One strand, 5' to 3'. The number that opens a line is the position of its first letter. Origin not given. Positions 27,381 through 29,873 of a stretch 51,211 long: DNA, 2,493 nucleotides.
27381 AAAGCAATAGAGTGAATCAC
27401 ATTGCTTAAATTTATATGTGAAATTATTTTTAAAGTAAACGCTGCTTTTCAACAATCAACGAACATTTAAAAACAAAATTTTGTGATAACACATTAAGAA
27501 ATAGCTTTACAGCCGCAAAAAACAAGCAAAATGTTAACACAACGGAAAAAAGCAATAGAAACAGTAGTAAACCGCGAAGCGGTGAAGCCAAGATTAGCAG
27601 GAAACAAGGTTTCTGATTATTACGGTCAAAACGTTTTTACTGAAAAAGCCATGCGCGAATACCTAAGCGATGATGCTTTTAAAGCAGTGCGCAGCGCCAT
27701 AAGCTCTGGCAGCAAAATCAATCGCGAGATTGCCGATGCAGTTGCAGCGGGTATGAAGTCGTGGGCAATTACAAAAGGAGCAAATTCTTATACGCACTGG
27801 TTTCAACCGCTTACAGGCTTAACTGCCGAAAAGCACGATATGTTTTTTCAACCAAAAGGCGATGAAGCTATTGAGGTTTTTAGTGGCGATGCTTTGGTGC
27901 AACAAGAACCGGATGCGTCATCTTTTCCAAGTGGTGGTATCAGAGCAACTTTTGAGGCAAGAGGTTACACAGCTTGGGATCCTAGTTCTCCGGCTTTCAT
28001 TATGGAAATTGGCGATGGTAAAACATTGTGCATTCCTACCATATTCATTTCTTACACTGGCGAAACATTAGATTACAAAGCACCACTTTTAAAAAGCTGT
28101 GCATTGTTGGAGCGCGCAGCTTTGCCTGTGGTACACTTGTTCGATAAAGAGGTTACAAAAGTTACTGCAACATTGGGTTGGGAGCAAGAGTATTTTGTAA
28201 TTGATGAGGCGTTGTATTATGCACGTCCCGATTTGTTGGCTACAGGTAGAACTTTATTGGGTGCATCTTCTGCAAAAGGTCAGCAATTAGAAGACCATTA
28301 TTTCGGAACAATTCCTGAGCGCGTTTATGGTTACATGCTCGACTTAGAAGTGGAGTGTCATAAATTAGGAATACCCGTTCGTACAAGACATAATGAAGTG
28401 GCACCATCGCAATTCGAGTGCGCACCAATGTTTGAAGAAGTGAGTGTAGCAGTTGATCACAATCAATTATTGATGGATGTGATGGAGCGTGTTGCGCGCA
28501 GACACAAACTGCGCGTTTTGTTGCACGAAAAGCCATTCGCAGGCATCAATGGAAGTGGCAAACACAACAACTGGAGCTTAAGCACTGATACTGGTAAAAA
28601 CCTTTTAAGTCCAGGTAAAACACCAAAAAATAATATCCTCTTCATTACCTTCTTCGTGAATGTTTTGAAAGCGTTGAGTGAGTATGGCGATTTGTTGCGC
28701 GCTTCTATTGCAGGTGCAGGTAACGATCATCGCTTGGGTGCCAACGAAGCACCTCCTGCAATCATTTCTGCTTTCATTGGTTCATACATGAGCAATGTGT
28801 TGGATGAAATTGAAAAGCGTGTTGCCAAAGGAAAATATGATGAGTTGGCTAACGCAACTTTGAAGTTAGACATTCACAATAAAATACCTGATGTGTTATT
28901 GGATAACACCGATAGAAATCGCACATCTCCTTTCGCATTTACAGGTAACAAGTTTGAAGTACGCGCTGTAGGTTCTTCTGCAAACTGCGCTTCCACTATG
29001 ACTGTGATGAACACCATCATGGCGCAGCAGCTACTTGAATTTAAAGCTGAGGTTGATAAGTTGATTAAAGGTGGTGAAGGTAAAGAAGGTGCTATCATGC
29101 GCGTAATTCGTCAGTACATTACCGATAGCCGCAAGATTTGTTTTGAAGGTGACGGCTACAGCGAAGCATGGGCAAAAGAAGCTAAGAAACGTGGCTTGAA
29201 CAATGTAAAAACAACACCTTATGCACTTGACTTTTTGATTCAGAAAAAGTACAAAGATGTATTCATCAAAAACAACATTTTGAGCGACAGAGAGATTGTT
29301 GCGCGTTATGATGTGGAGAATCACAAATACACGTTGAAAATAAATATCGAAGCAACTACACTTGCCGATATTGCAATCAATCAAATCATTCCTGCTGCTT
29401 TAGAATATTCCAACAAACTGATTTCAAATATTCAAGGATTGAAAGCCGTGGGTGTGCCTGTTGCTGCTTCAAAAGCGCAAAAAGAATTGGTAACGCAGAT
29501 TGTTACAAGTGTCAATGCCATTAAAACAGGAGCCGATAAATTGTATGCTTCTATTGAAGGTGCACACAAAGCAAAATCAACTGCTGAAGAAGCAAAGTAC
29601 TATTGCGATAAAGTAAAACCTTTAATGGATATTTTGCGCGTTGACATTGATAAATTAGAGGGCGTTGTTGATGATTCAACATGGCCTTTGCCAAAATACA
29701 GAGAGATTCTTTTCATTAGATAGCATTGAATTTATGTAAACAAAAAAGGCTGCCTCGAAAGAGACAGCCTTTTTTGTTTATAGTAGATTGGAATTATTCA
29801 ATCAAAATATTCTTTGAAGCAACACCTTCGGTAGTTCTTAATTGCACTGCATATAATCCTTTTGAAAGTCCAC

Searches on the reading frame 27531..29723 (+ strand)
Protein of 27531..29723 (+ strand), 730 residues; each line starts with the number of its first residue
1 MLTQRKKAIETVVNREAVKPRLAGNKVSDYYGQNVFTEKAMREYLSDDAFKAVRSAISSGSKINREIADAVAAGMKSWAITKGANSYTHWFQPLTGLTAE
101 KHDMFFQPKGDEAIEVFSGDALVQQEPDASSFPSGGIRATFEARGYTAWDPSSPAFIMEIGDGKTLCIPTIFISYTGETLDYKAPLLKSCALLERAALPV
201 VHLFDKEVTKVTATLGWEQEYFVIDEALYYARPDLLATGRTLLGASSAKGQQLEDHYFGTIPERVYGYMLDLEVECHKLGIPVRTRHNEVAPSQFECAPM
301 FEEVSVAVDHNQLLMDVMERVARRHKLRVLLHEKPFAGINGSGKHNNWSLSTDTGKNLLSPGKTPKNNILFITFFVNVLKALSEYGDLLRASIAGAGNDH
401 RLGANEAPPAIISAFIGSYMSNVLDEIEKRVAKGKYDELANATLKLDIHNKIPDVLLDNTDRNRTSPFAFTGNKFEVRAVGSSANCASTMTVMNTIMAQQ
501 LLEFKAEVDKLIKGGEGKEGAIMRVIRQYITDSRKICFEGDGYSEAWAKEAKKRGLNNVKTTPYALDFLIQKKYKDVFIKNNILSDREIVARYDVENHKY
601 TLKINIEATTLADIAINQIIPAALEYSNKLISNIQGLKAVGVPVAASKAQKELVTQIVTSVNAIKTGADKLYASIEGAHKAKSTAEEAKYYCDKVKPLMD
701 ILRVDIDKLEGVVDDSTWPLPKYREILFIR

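Call 6: search_protein_families(library=pfam, proteins=[window:27531-29723:+], max_evalue=0.01)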
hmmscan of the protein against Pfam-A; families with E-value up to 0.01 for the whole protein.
window:27531-29723:+ (730 aa): 3 families
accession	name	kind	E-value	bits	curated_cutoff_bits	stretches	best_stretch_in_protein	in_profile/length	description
PF12437.13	GSIII_N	-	1.8e-74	249.1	25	1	28-189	2-160/160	Glutamine synthetase type III N terminal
PF18318.6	Gln-synt_C-ter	-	7.8e-38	129.3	22.7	1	521-638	1-118/118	Glutamine synthetase C-terminal domain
PF00120.29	Gln-synt_C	-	6.6e-19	68.6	24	1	210-366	19-172/344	Glutamine synthetase, catalytic domain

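Call 7: search_protein_families(library=ncbifam, proteins=[window:27531-29723:+], max_evalue=0.01)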
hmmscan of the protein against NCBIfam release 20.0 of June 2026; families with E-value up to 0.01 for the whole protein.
window:27531-29723:+ (730 aa): 4 families
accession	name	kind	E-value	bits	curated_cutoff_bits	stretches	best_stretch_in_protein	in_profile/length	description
TIGR00653.1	GlnA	equivalog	7.9e-11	41.3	429.15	1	254-361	171-278/462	type I glutamate--ammonia ligase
TIGR03105.1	gln_synth_III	equivalog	5.5e-07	28.4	469.6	1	266-362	157-253/435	type III glutamate--ammonia ligase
NF007006.0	PRK09469.1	equivalog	7.3e-07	28.1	845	1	277-363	201-287/469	glutamate--ammonia ligase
NF045547.1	GGputSyn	equivalog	0.0017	17.2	650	1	279-361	178-258/438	gamma-glutamylputrescine synthetase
